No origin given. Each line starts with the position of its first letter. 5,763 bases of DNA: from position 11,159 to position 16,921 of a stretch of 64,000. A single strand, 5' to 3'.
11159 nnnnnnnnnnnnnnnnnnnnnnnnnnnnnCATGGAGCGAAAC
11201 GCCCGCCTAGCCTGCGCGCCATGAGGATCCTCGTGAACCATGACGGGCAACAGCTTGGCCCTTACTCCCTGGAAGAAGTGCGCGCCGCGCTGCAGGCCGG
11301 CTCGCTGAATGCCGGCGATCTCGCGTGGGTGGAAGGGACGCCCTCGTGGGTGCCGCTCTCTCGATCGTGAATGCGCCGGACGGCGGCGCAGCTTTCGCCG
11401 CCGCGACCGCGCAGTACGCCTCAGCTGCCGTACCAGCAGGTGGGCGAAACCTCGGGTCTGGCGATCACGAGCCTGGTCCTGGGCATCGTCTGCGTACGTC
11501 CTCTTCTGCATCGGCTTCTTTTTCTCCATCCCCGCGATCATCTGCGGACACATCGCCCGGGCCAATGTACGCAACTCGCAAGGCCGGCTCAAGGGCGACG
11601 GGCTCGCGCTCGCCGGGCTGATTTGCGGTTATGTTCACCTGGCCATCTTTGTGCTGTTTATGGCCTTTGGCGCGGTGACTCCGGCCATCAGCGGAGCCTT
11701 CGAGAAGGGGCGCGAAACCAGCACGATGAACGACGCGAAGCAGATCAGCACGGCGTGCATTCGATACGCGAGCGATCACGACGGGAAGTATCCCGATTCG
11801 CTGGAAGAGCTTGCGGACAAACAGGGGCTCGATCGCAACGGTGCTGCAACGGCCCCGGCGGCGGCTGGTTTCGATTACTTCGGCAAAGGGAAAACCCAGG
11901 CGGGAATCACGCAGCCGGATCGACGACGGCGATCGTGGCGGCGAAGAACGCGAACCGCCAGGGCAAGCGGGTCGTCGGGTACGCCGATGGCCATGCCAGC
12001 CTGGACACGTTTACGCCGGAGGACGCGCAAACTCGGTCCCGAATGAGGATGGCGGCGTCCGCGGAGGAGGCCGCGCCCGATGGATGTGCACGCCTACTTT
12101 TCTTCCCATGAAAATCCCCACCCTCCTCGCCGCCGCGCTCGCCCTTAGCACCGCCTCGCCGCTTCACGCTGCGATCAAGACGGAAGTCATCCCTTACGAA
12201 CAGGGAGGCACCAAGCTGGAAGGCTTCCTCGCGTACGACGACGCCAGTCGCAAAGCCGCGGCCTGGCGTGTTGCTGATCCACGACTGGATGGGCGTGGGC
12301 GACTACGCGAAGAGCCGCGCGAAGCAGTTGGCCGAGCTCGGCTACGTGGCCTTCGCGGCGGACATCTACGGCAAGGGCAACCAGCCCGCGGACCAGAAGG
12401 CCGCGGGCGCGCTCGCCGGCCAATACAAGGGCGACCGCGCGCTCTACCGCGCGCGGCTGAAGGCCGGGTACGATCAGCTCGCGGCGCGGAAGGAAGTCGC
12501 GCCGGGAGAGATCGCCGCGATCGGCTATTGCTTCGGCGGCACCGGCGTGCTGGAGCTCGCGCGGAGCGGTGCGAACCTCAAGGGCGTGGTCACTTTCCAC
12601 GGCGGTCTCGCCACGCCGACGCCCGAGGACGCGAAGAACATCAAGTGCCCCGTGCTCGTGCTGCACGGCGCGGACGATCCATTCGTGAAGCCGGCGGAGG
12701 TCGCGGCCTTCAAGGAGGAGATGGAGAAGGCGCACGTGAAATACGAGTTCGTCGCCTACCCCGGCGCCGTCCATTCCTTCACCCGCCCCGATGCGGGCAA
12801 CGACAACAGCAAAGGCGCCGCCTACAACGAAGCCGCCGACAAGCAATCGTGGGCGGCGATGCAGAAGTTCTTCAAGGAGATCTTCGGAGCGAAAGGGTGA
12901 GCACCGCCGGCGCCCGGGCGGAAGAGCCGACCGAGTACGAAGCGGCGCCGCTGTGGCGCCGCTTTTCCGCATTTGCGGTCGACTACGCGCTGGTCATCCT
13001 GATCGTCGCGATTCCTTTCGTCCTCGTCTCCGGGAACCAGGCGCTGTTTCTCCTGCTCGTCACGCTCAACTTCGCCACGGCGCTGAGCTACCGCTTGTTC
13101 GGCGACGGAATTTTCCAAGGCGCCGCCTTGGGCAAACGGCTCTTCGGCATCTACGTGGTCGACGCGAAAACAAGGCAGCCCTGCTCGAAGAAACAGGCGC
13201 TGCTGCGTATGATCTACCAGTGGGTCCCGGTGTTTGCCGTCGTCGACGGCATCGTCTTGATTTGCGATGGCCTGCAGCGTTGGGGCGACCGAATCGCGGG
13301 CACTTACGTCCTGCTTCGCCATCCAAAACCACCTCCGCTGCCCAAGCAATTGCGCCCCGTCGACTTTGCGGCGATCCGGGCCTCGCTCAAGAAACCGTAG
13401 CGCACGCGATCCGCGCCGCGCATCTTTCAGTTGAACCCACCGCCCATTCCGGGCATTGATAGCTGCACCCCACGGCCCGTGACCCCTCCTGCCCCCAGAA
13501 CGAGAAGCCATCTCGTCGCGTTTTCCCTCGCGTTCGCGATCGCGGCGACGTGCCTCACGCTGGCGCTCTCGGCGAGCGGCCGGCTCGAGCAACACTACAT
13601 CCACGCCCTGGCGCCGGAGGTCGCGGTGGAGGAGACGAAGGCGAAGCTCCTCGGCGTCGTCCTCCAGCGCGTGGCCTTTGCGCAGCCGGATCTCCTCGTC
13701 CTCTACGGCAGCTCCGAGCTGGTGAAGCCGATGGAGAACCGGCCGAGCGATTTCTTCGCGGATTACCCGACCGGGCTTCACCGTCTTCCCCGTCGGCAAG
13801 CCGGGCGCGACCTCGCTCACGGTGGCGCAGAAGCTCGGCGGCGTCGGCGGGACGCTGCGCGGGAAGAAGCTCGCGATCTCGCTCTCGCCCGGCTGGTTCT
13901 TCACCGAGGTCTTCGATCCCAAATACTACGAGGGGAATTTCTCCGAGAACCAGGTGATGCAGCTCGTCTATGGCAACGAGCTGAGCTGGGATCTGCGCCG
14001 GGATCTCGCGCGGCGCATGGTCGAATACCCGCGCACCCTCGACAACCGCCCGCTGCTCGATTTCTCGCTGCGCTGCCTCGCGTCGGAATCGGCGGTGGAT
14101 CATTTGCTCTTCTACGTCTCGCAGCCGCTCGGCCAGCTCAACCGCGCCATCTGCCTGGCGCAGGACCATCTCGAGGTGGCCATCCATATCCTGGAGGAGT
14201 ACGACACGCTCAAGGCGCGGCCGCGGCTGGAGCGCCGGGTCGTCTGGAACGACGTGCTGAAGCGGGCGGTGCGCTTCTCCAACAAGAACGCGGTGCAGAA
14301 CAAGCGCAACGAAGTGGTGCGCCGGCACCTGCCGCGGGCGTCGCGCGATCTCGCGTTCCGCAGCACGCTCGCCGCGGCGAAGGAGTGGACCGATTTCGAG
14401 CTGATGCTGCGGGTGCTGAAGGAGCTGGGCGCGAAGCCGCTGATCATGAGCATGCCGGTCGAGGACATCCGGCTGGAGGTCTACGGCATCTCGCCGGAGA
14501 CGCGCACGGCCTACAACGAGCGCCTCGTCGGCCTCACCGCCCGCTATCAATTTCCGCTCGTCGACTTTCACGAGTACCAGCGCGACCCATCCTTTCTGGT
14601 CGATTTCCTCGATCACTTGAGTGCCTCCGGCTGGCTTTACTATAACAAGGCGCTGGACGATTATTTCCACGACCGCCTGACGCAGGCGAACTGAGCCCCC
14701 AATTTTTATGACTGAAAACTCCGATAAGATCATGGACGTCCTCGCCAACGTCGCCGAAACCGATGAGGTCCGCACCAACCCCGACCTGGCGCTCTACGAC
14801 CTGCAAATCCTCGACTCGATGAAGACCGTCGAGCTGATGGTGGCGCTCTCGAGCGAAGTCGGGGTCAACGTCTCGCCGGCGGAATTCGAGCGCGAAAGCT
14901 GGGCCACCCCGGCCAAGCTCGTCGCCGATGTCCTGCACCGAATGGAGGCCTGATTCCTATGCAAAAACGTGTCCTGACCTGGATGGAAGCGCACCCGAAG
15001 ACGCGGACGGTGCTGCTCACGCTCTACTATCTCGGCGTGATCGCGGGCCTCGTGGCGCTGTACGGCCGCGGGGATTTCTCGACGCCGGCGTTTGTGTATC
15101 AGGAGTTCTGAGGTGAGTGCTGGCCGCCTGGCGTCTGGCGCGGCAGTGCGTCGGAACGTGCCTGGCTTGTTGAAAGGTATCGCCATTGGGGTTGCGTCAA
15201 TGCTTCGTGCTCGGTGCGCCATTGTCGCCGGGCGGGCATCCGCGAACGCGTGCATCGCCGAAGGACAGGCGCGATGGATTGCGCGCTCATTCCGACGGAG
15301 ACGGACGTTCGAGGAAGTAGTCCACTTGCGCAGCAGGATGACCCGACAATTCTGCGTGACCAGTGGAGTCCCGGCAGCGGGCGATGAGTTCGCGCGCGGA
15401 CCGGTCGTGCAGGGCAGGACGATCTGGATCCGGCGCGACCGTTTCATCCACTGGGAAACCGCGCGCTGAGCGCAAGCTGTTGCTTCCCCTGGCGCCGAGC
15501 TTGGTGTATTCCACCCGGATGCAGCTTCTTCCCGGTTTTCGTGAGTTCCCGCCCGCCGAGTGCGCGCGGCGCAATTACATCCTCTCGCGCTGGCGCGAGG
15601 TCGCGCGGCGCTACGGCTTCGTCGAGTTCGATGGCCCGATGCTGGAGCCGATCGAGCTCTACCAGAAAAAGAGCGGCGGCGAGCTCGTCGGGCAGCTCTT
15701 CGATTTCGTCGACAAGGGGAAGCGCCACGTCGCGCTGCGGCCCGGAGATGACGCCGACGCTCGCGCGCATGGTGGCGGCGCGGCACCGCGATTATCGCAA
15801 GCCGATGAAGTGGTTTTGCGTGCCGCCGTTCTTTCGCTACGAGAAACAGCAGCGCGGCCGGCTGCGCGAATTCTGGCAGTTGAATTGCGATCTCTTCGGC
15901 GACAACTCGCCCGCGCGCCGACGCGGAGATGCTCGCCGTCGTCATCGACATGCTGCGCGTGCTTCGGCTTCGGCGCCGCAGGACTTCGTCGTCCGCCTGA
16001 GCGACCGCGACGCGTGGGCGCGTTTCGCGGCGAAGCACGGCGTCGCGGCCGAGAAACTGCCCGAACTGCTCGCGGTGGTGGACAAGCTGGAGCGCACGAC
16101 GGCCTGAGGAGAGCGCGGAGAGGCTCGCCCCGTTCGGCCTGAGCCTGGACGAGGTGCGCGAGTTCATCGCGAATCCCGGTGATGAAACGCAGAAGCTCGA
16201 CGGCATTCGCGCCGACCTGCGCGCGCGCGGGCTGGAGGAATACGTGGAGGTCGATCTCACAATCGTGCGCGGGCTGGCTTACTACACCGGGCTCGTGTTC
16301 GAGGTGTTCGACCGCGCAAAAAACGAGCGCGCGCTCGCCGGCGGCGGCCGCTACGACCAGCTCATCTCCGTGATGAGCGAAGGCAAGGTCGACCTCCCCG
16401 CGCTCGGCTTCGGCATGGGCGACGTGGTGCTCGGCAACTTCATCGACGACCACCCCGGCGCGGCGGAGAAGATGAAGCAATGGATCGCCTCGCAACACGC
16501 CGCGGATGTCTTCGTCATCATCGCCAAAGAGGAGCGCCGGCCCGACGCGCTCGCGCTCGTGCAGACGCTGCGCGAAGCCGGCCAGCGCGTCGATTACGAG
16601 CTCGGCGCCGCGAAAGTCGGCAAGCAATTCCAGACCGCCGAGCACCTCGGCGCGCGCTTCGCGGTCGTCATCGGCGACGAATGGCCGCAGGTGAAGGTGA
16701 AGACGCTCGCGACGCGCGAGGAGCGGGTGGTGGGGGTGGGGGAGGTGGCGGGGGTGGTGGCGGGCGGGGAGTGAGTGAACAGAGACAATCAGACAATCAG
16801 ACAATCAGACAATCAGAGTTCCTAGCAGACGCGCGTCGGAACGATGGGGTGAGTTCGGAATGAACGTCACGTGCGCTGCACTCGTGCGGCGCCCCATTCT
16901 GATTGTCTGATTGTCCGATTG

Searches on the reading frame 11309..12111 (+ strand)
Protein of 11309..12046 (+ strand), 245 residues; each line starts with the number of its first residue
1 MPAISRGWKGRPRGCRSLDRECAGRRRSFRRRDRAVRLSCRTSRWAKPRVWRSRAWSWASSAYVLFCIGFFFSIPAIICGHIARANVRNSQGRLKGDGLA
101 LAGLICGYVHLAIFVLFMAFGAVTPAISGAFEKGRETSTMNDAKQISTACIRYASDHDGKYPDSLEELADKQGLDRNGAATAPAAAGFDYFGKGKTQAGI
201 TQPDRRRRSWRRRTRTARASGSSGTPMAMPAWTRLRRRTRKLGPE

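Call 59: search_protein_families(library=pfam, proteins=[window:11309-12046:+, window:11371-12111:+], max_evalue=0.001)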
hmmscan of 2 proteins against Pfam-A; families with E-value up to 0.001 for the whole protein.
window:11309-12046:+ (245 aa): 1 family
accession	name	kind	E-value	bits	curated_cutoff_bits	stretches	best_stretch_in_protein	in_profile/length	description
PF13828.11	DUF4190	-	1.3e-14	54.1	35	1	61-117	9-62/62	Domain of unknown function (DUF4190)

window:11371-12111:+ (246 aa): 0 families

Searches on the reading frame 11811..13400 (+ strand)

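Call 59: search_protein_families(library=pfam, proteins=[window:11811-13400:+], max_evalue=0.001)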
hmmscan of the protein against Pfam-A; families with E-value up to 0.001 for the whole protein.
window:11811-13400:+ (529 aa): 1 family
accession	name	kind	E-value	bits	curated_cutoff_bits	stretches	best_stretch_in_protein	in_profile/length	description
PF06271.18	RDD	-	2.4e-13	51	24.1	1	379-492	2-132/137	RDD family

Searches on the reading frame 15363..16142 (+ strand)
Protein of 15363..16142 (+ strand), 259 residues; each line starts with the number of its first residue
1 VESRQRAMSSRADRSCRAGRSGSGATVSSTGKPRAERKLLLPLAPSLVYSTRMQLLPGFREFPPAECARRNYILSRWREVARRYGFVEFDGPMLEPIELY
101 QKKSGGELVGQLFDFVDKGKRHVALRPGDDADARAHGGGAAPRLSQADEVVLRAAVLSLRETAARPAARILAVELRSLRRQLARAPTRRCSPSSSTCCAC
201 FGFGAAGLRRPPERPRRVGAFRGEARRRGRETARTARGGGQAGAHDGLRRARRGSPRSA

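Call 59: search_protein_families(library=pfam, proteins=[window:15363-16142:+], max_evalue=0.001)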
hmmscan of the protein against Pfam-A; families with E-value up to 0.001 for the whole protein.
window:15363-16142:+ (259 aa): 1 family
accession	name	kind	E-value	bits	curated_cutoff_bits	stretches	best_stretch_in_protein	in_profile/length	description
PF13393.11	tRNA-synt_His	-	1.4e-06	28.2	25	1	58-127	1-69/308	Histidyl-tRNA synthetase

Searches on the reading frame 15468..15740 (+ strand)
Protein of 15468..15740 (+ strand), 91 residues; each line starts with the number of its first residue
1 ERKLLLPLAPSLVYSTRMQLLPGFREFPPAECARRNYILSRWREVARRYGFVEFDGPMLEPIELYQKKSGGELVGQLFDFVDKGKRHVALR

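Call 75: search_protein_families(library=pfam, proteins=[window:15468-15740:+], max_evalue=0.001)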
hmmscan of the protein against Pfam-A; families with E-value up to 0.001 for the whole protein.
window:15468-15740:+ (91 aa): 1 family
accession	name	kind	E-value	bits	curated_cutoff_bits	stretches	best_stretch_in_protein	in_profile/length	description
PF13393.11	tRNA-synt_His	-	8e-07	29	25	1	23-91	1-68/308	Histidyl-tRNA synthetase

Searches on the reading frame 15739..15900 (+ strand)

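Call 75: search_protein_families(library=pfam, proteins=[window:15739-15900:+], max_evalue=0.001)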
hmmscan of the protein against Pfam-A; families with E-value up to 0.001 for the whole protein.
window:15739-15900:+ (54 aa): 2 families
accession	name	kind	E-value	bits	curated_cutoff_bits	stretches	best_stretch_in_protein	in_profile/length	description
PF00587.30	tRNA-synt_2b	-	3.1e-05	24.6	29.3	1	2-53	15-70/179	tRNA synthetase class II core domain (G, H, P, S and T)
PF13393.11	tRNA-synt_His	-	6.2e-05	22.8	25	1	2-54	69-120/308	Histidyl-tRNA synthetase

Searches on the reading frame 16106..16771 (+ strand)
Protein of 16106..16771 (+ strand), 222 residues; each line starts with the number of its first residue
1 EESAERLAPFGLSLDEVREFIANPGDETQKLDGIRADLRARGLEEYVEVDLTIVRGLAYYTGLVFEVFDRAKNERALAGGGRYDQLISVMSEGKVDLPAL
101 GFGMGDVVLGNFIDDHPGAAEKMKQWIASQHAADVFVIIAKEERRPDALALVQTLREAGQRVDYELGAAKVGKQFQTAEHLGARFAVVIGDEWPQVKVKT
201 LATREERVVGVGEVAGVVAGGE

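Call 75: search_protein_families(library=pfam, proteins=[window:16106-16771:+], max_evalue=0.001)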
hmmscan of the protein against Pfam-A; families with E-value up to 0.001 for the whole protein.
window:16106-16771:+ (222 aa): 2 families
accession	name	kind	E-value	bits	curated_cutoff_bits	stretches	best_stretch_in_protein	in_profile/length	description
PF13393.11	tRNA-synt_His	-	2.7e-13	50.3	25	1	27-103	231-302/308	Histidyl-tRNA synthetase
PF03129.25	HGTP_anticodon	-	4.1e-13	49.7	21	1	134-218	1-91/94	Anticodon binding domain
